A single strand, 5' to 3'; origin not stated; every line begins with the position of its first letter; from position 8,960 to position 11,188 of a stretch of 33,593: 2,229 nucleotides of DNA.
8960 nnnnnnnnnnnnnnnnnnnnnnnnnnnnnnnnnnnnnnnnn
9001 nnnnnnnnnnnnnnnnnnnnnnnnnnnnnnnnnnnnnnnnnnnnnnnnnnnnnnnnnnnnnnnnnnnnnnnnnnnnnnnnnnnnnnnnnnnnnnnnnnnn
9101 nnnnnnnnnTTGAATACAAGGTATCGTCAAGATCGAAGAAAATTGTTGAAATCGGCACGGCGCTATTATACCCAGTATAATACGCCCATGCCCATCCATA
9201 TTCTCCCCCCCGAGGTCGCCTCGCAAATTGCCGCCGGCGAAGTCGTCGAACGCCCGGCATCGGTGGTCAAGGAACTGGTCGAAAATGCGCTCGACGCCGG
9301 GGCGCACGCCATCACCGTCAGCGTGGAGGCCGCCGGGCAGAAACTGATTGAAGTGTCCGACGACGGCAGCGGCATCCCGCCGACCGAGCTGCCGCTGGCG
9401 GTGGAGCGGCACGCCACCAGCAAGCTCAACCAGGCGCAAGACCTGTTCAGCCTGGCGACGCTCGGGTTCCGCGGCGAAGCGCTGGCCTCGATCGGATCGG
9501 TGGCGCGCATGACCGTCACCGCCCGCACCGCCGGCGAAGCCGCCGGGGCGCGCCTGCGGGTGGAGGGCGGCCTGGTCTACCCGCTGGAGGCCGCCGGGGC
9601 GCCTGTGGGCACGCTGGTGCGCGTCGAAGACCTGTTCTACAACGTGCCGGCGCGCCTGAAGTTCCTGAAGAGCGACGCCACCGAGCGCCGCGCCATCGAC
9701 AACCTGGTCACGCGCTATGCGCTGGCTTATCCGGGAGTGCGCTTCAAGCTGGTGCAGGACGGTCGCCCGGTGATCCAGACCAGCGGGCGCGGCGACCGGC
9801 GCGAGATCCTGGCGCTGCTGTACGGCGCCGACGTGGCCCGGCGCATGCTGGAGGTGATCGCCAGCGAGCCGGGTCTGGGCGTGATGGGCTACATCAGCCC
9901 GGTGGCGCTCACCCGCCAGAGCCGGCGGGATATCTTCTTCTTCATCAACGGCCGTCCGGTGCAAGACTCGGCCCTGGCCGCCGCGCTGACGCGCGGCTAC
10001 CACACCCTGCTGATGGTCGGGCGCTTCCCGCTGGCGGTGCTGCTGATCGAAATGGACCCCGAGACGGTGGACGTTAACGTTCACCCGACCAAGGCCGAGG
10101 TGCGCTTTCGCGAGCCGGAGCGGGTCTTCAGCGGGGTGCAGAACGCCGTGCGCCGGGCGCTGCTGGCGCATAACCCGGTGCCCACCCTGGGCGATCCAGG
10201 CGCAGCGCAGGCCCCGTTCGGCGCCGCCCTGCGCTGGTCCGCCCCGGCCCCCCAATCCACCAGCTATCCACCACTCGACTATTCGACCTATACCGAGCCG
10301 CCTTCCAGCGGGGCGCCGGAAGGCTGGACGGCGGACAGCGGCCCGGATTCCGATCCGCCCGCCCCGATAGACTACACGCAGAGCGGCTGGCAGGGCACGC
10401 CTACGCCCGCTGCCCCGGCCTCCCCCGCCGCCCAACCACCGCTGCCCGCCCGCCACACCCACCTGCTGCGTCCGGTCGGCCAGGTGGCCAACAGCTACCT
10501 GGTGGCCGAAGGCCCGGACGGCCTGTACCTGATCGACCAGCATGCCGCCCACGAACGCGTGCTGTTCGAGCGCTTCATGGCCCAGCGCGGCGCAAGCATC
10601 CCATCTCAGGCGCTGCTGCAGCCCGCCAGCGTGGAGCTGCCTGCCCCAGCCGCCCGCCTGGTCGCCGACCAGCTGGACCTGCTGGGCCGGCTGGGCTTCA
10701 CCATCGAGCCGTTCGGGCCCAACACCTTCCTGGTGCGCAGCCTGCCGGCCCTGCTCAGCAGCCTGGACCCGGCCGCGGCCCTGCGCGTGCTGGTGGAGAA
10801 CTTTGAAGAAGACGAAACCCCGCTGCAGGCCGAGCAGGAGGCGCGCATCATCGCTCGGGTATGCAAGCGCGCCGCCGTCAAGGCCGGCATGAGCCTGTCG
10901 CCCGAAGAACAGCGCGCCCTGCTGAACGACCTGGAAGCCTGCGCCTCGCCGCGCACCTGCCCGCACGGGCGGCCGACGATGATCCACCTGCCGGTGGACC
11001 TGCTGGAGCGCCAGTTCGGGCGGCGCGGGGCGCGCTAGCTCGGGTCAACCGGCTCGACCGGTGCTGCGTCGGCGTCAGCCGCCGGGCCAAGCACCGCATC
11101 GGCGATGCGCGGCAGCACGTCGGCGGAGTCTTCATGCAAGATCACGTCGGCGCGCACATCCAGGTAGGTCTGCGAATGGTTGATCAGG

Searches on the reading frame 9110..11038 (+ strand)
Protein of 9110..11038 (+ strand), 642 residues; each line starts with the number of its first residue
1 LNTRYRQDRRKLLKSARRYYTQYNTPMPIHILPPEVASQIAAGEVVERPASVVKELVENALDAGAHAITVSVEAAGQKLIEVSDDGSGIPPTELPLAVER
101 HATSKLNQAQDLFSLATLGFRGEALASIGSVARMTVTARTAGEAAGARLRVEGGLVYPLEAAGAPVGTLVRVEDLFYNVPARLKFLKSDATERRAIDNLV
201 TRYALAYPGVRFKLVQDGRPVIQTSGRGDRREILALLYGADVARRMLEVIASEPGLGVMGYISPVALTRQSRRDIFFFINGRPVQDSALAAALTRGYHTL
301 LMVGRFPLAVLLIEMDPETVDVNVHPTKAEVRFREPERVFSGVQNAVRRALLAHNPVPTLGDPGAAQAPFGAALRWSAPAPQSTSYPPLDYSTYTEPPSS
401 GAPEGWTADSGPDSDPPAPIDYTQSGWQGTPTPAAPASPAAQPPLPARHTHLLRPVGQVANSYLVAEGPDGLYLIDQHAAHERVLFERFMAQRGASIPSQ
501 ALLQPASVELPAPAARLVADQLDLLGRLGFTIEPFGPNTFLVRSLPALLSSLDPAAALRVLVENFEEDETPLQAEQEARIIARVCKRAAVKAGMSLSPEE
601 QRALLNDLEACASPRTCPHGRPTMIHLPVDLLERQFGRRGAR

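Call 71: search_protein_families(library=pfam, proteins=[window:9110-11038:+], max_evalue=0.00001)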
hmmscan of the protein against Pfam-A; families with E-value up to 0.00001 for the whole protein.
window:9110-11038:+ (642 aa): 4 families
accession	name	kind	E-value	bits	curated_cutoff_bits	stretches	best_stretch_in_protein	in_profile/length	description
PF08676.16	MutL_C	-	1.5e-34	119.1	25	1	456-595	1-141/142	MutL C terminal dimerisation domain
PF01119.25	DNA_mis_repair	-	3.5e-34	117.4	26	1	237-351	4-118/119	DNA mismatch repair protein, C-terminal domain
PF13589.12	HATPase_c_3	-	5.4e-12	46.3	25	1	50-149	4-103/137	Histidine kinase-, DNA gyrase B-, and HSP90-like ATPase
PF02518.31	HATPase_c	-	2.5e-09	38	26.4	1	47-103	4-63/111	Histidine kinase-, DNA gyrase B-, and HSP90-like ATPase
